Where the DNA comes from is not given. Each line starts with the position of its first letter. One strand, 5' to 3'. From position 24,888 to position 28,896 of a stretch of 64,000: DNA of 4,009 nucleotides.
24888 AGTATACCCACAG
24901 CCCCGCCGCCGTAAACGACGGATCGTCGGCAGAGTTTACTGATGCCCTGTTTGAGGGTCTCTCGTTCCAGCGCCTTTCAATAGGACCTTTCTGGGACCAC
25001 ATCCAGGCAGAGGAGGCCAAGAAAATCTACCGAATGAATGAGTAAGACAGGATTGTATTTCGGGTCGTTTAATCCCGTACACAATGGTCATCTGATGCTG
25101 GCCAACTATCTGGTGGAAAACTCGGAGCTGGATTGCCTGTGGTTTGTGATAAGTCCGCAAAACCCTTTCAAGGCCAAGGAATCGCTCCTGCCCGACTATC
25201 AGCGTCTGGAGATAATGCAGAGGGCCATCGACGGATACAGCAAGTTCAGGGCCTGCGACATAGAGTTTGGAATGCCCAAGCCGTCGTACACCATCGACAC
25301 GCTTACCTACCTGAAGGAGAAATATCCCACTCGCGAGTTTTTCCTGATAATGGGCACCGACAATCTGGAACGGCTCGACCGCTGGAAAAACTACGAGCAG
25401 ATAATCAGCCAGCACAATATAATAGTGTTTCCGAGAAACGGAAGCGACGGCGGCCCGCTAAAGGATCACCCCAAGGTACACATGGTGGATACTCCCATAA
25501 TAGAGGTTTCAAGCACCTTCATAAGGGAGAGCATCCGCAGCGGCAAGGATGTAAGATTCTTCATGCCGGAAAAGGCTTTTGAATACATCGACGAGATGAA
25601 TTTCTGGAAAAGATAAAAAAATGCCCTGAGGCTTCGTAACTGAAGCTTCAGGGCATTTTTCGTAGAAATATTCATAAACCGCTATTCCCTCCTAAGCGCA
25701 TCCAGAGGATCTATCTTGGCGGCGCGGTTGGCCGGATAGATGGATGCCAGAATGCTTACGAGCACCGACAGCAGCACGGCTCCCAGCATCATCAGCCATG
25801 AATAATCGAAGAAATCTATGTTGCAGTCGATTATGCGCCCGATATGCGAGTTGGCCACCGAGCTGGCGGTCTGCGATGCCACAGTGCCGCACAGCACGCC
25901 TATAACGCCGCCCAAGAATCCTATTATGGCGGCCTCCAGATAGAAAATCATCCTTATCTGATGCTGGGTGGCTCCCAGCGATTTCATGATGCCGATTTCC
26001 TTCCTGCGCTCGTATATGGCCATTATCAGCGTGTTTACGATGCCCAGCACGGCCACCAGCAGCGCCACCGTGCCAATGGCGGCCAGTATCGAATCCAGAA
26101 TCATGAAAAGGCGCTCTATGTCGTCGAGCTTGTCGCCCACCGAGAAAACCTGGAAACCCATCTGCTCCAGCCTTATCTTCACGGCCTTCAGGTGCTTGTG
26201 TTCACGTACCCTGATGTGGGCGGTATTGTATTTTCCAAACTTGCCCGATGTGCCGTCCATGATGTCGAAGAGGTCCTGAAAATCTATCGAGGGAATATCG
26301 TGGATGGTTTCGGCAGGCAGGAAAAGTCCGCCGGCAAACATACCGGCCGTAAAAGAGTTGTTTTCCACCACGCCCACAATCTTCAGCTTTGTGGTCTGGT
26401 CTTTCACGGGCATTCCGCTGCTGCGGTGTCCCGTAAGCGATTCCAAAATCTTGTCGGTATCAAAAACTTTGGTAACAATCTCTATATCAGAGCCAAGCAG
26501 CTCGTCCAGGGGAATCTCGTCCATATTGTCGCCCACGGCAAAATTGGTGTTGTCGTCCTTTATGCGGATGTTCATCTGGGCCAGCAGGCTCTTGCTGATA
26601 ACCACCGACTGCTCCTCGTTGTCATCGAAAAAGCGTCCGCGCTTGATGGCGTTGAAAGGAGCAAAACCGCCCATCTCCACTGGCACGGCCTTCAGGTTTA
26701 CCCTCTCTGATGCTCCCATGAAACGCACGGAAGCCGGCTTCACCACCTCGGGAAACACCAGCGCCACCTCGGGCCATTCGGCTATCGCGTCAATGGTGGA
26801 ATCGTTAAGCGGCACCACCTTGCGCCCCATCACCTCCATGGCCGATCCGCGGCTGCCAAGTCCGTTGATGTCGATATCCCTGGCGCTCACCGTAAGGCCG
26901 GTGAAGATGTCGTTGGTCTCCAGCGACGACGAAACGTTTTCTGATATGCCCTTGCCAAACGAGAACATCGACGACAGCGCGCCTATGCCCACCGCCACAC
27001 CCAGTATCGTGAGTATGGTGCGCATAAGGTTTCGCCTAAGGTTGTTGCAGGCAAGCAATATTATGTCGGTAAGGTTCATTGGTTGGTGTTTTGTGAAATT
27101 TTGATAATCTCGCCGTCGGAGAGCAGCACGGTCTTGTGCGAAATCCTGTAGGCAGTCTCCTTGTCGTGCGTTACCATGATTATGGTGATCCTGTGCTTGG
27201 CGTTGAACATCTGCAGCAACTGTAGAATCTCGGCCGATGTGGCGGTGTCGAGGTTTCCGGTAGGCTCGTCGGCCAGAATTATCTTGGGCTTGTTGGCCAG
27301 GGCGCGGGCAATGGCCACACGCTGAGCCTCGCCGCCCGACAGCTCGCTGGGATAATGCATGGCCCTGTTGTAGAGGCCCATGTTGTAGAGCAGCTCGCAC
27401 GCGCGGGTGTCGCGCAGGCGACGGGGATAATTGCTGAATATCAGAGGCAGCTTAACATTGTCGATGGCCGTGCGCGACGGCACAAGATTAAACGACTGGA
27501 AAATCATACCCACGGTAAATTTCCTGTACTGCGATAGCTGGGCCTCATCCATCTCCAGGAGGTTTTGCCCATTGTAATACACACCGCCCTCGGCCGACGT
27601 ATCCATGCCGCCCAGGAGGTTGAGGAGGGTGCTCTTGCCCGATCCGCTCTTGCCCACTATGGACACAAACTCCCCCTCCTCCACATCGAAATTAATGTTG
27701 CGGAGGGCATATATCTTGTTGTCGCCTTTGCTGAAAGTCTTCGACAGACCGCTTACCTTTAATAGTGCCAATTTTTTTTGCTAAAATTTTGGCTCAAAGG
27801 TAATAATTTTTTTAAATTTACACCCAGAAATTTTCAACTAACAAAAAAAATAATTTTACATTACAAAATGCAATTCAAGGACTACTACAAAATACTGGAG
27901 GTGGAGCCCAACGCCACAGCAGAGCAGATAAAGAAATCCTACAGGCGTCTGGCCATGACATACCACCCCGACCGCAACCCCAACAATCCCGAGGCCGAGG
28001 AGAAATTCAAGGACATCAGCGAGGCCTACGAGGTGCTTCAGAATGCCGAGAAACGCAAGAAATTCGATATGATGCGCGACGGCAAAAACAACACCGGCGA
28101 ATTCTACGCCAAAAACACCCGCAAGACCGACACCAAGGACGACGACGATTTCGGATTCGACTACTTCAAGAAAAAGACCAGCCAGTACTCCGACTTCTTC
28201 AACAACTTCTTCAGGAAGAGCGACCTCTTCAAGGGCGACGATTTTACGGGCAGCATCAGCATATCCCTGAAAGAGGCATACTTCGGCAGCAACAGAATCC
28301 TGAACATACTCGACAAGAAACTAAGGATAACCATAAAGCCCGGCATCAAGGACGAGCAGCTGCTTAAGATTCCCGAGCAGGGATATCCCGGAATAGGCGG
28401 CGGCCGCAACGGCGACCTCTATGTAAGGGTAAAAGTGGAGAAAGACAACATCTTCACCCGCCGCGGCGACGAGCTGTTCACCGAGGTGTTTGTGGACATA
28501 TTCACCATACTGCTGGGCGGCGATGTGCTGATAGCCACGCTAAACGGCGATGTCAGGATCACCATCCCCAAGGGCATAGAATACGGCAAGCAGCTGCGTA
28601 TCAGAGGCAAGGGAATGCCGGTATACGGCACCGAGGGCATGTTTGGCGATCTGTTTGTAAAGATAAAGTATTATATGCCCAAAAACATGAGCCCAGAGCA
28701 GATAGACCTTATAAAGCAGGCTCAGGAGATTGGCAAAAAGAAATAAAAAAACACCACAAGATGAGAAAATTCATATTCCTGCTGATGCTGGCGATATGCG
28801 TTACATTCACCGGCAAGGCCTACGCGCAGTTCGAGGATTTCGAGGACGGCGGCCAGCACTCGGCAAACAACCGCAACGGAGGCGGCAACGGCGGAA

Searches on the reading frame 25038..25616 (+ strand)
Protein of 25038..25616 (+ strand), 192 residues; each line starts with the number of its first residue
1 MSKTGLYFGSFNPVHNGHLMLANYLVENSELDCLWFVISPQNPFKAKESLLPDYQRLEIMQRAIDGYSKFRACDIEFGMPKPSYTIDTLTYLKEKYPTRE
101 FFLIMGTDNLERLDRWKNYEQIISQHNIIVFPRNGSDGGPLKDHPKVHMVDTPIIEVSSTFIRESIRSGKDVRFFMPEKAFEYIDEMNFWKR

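Call 73: search_protein_families(library=pfam, proteins=[window:25038-25616:+], max_evalue=0.000001)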
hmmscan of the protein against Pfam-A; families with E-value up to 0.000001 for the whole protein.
window:25038-25616:+ (192 aa): 1 family
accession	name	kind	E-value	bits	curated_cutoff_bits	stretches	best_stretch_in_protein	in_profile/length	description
PF01467.32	CTP_transf_like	-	9e-20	71.7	21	1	6-164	1-132/133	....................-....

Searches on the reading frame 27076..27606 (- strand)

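Call 74: search_protein_families(library=pfam, proteins=[window:27076-27606:-], max_evalue=0.000001)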
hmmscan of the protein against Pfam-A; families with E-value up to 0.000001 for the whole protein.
window:27076-27606:- (176 aa): 1 family
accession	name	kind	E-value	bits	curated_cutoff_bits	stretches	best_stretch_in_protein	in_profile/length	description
PF00005.33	ABC_tran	-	9.1e-17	62.4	25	1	5-116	38-136/137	ABC transporter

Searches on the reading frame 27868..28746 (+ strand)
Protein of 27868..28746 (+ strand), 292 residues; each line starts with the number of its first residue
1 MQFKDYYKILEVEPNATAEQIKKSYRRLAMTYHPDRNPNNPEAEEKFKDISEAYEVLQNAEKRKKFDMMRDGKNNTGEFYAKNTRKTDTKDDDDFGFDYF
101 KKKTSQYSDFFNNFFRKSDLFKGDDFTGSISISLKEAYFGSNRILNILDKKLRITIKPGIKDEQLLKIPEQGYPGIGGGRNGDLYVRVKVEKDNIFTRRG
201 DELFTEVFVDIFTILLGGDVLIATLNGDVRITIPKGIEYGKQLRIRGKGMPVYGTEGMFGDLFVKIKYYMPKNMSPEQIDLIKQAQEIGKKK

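Call 74: search_protein_families(library=pfam, proteins=[window:27868-28746:+], max_evalue=0.000001)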
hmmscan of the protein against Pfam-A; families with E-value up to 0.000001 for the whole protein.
window:27868-28746:+ (292 aa): 2 families
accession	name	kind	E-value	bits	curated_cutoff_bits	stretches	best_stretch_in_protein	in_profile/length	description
PF01556.23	DnaJ_C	-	6.4e-37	127.4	26.6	1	130-271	5-152/152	DnaJ C terminal domain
PF00226.36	DnaJ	-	8.7e-28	96.7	27.8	1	5-67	1-63/63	DnaJ domain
